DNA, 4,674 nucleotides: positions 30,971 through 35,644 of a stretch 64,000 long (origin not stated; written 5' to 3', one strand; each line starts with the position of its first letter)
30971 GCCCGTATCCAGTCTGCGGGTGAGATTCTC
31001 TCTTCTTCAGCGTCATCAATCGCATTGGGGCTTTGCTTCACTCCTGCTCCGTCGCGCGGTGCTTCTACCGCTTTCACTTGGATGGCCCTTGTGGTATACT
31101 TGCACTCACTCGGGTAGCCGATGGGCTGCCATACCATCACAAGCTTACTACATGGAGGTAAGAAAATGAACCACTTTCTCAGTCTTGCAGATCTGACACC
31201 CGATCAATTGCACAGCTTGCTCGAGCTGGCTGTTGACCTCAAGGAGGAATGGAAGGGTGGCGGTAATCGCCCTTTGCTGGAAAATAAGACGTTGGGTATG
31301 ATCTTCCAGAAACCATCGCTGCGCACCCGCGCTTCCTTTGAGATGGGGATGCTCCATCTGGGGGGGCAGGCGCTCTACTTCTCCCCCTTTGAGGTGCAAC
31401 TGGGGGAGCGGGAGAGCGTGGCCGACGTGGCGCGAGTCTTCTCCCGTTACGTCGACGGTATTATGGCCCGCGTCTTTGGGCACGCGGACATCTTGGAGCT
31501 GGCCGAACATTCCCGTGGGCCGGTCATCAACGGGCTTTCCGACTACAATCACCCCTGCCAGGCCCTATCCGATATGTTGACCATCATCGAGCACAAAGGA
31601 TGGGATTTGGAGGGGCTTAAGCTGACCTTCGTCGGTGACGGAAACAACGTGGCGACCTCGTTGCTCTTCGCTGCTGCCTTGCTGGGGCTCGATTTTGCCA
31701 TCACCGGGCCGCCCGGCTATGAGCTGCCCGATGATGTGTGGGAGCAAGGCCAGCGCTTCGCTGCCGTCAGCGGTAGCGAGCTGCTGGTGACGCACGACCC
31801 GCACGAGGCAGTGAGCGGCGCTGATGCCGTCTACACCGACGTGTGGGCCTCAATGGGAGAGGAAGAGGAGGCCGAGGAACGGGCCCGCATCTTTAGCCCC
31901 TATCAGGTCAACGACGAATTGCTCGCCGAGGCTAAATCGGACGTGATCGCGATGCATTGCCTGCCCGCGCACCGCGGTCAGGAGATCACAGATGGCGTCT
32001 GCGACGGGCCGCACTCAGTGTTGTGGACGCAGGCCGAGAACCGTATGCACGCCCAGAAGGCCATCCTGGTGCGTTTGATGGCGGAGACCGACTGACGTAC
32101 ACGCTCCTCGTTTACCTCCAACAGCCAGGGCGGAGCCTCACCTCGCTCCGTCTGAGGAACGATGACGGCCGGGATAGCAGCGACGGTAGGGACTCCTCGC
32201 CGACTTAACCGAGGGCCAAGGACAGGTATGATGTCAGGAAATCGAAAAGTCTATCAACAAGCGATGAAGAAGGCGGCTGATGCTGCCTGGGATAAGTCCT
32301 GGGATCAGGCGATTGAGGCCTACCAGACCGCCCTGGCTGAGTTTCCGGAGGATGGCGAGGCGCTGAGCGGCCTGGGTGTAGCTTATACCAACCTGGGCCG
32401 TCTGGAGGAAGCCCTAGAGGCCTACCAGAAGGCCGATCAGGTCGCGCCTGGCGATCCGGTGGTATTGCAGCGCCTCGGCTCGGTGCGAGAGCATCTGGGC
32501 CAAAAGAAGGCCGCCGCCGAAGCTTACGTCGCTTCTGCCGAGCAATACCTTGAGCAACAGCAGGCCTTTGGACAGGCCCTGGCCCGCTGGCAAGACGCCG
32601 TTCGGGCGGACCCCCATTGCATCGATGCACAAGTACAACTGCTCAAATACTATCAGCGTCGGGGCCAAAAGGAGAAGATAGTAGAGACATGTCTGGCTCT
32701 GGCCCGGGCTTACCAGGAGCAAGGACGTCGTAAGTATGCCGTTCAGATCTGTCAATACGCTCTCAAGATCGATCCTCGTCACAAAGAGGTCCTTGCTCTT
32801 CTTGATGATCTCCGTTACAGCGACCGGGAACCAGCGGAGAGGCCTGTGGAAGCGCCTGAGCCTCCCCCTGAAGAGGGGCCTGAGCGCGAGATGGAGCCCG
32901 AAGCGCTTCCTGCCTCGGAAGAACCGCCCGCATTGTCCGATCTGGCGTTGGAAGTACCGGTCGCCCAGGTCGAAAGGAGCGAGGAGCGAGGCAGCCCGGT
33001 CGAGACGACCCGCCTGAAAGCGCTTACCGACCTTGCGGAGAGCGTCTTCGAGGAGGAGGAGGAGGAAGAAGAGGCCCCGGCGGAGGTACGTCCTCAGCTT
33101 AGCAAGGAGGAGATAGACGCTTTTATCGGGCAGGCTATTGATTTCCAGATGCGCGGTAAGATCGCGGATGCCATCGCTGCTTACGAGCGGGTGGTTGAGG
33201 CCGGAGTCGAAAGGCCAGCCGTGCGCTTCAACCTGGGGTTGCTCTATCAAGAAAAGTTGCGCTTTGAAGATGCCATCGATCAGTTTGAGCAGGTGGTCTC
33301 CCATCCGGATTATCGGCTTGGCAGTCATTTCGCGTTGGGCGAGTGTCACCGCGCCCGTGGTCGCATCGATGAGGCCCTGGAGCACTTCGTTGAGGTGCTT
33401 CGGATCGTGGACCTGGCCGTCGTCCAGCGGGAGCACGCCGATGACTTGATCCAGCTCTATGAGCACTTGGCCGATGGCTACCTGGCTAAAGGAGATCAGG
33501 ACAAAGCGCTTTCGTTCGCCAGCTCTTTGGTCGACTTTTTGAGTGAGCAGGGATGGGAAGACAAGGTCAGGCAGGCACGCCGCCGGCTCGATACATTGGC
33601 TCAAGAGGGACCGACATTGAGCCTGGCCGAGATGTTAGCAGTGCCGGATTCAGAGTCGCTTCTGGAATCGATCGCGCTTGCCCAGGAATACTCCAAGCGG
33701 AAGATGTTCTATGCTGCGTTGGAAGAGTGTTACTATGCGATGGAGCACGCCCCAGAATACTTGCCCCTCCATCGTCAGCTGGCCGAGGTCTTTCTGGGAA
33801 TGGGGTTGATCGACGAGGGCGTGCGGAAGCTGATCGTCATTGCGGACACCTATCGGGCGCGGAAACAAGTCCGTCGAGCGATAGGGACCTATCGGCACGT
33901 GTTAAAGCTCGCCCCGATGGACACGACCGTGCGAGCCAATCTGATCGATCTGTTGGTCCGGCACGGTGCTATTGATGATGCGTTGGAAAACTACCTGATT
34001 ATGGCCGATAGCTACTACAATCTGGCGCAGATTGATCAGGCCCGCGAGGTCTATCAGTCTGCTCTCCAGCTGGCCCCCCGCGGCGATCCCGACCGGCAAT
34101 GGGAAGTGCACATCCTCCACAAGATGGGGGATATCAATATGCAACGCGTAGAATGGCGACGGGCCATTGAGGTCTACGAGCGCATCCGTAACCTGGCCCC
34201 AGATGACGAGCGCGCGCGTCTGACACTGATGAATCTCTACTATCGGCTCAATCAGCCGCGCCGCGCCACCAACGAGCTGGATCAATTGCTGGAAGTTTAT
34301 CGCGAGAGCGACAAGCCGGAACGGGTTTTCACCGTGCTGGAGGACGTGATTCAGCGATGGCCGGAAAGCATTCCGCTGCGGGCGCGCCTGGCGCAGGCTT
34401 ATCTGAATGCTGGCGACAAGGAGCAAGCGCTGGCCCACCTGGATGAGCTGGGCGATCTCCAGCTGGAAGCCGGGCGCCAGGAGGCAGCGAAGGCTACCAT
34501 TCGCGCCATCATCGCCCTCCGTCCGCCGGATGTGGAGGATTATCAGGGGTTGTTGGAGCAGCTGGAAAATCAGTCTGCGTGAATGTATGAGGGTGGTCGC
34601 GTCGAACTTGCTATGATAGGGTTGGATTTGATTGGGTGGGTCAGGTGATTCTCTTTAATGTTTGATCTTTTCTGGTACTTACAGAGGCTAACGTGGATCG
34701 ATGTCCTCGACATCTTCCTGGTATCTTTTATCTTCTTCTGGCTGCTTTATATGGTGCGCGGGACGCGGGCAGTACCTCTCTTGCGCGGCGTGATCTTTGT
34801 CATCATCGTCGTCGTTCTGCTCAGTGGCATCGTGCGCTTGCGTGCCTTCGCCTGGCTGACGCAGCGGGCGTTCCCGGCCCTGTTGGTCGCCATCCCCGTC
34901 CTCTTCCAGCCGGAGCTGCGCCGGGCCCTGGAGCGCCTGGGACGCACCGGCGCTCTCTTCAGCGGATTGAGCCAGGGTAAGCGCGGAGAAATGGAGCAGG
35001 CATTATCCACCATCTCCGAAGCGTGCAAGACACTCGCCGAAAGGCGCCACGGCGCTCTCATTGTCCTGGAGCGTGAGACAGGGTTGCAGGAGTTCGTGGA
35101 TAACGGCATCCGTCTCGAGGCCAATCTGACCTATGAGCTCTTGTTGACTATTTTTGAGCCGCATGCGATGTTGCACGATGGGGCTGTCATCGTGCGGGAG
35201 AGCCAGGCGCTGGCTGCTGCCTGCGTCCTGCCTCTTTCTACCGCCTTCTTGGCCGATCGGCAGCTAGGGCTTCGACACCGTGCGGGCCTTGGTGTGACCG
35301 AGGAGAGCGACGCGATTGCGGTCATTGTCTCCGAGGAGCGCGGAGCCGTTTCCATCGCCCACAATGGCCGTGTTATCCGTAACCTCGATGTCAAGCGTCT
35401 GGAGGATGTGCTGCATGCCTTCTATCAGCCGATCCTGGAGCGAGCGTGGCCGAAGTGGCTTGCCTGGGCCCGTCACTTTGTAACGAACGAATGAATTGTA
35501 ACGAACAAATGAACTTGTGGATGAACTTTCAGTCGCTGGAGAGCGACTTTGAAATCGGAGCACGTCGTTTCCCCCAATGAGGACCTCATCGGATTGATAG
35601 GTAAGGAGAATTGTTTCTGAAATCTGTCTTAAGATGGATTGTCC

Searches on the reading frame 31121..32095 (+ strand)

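Call 94: search_protein_families(library=pfam, proteins=[window:31121-32095:+], max_evalue=0.00001)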
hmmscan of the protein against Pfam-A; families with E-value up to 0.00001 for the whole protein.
window:31121-32095:+ (324 aa): 2 families
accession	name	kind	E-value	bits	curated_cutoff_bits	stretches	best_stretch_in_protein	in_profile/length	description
PF00185.30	OTCace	-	3.9e-57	193.1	29.4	1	164-318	1-156/157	Aspartate/ornithine carbamoyltransferase, Asp/Orn binding domain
PF02729.26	OTCace_N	-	8e-49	166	29.9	1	18-157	2-148/148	Aspartate/ornithine carbamoyltransferase, carbamoyl-P binding domain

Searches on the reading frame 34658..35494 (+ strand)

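Call 94: search_protein_families(library=pfam, proteins=[window:34658-35494:+], max_evalue=0.00001)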
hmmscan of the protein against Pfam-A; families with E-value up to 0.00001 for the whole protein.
window:34658-35494:+ (278 aa): 2 families
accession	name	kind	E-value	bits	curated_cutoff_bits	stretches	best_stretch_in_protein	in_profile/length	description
PF02457.21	DAC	-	3.8e-39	133.4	27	1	121-238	2-118/119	DisA bacterial checkpoint controller nucleotide-binding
PF19293.4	CdaA_N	-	1.9e-06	28.4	23.8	1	11-86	5-80/81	CdaA N-terminal transmembrane domain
